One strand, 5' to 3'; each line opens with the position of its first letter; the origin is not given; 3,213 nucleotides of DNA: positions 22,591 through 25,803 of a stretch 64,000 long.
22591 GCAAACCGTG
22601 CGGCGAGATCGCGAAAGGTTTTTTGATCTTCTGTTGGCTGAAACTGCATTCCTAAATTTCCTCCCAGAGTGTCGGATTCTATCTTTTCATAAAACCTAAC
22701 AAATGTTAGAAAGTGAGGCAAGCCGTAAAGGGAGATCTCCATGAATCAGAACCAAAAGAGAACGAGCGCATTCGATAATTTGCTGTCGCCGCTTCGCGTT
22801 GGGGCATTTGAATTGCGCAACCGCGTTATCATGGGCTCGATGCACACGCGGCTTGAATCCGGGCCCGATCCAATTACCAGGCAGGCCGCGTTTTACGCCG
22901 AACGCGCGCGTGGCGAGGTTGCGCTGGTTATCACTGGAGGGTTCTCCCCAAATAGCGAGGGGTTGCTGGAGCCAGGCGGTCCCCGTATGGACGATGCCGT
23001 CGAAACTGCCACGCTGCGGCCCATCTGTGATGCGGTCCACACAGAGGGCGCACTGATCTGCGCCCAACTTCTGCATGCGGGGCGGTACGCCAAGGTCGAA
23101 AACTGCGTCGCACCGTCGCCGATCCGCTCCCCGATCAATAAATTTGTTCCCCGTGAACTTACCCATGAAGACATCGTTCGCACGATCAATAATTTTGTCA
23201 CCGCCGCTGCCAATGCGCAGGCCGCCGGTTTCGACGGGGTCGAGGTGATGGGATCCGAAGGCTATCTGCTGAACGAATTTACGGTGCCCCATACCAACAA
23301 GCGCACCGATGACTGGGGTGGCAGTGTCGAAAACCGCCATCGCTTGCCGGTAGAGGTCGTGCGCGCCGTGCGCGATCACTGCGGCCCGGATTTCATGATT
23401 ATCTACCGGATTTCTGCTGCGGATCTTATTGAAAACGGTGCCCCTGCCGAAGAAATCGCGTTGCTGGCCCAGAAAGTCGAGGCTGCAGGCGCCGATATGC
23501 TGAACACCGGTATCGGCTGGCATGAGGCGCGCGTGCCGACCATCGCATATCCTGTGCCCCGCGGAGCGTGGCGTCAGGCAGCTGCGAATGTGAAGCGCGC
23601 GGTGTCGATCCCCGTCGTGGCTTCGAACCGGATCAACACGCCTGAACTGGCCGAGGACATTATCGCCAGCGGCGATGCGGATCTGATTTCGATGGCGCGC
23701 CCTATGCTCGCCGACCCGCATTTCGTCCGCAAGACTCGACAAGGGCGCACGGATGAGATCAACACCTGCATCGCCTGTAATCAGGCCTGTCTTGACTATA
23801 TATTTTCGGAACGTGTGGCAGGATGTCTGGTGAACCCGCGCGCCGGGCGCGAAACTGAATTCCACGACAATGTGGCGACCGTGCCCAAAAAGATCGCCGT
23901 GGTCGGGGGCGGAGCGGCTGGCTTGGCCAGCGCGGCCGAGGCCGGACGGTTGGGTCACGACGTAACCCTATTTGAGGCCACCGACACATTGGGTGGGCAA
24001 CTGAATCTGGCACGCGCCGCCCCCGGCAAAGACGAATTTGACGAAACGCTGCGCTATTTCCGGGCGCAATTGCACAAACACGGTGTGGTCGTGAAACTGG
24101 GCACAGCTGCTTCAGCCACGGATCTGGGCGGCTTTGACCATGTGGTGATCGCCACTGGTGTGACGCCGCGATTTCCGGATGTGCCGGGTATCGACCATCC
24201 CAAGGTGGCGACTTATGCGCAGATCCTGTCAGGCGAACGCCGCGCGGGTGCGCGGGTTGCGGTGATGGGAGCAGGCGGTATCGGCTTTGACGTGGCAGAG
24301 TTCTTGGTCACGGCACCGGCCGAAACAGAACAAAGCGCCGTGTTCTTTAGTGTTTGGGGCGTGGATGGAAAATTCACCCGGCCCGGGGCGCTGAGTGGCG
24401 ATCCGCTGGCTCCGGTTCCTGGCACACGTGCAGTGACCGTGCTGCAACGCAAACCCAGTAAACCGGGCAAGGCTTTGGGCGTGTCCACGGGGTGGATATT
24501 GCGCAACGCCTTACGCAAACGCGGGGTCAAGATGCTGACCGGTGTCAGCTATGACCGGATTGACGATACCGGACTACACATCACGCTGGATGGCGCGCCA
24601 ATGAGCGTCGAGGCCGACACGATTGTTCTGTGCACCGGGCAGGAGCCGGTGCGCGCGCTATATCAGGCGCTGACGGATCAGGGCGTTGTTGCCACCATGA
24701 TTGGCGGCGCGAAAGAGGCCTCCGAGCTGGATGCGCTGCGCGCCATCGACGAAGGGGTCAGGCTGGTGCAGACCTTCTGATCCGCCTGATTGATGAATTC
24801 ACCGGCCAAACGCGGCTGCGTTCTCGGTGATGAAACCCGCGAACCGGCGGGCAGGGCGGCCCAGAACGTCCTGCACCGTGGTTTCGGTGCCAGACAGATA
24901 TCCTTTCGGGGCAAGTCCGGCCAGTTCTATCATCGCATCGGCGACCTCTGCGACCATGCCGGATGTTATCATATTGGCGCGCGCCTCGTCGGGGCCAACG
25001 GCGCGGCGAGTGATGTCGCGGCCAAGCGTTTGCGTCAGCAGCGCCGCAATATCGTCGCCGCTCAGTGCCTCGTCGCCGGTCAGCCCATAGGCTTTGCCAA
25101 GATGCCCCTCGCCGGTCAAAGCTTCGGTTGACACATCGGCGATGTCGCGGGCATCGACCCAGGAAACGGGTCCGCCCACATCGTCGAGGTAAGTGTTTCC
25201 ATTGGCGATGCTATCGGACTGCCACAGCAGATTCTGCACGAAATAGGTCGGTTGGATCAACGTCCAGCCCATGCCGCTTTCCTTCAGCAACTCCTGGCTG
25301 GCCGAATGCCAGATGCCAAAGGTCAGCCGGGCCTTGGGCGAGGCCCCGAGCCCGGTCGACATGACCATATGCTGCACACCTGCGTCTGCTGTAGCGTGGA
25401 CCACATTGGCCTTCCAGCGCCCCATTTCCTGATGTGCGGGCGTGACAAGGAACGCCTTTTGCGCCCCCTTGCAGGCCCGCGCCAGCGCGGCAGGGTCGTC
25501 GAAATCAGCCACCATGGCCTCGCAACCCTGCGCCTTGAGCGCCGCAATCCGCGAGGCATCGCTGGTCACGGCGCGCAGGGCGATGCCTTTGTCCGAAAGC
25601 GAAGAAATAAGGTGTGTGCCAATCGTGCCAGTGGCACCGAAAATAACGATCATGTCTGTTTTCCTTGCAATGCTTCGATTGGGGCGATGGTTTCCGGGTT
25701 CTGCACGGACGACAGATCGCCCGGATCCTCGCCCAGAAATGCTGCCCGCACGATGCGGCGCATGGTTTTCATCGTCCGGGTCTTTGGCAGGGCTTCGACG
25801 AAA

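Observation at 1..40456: Island may encode degradation of quaternary-carbon or beta-blocked (alicyclic) carboxylic acids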

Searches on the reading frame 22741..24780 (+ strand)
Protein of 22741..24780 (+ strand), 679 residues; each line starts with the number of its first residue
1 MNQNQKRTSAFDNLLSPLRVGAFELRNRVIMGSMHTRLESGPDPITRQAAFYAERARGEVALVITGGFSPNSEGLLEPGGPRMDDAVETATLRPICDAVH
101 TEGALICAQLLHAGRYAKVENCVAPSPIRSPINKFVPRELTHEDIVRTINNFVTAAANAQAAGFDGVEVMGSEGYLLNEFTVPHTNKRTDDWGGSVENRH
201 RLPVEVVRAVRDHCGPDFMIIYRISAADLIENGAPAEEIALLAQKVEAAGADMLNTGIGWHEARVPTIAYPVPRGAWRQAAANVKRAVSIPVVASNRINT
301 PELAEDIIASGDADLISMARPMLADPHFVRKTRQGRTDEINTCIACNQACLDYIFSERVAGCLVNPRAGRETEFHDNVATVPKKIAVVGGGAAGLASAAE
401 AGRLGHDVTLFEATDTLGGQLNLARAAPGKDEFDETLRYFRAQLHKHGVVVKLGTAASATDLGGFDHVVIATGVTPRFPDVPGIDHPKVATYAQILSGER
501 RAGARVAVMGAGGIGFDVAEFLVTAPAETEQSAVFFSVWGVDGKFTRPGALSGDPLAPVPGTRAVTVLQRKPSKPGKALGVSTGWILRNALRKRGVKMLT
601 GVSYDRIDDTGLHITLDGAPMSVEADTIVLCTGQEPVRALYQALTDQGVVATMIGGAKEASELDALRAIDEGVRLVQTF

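Call 6: search_protein_families(library=ncbifam, proteins=[window:22741-24780:+], max_evalue=1e-30)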
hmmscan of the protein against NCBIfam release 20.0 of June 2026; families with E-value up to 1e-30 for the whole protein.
window:22741-24780:+ (679 aa): 8 families
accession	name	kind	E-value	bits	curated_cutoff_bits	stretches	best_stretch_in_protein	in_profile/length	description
TIGR03997.1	mycofact_OYE_2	equivalog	1.6e-126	423.3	793.15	1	13-522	1-523/645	mycofactocin system FadH/OYE family oxidoreductase 2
NF041087.1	bile_acid_BaiCD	equivalog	1.1e-117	393.9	825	1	11-525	1-525/642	bile acid Fe-S flavoenzyme BaiCD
NF045599.1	bili_reduct_long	exception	2.9e-106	356.2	750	1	14-525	1-526/641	bilirubin reductase, long form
NF045592.1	bili_reduct_N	equivalog_domain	8.5e-61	206.1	425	1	14-365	2-363/363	bilirubin reductase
TIGR03996.1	mycofact_OYE_1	hypoth_equivalog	1.7e-55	188.8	627.9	1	24-523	12-520/633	mycofactocin system FadH/OYE family oxidoreductase 1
NF010047.0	PRK13523.1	equivalog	6.3e-52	176.7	431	1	13-343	4-331/339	NADPH dehydrogenase NamA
NF006101.0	PRK08255.1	equivalog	3.9e-51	174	1078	1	5-330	390-728/768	bifunctional salicylyl-CoA 5-hydroxylase/oxidoreductase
NF007899.0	PRK10605.1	subfamily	2.9e-35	122.2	403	1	12-334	4-339/365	N-ethylmaleimide reductase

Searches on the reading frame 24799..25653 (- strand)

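Call 53: search_protein_families(library=pfam, proteins=[window:24799-25653:-], max_evalue=0.0001)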
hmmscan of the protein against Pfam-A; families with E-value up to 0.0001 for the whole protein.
window:24799-25653:- (284 aa): 4 families
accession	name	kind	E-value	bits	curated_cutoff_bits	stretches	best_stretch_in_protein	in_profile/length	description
PF05368.20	NmrA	-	3.9e-23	82.9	27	1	2-238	5-261/298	NmrA-like family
PF13460.12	NAD_binding_10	-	4.1e-21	76.1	27.2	1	6-179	1-181/184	NAD(P)H-binding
PF01370.27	Epimerase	-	4e-06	26.9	20.9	1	2-82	1-81/240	NAD dependent epimerase/dehydratase family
PF02254.24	TrkA_N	-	2.1e-05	25.2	23.8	1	2-71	1-69/116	TrkA-N domain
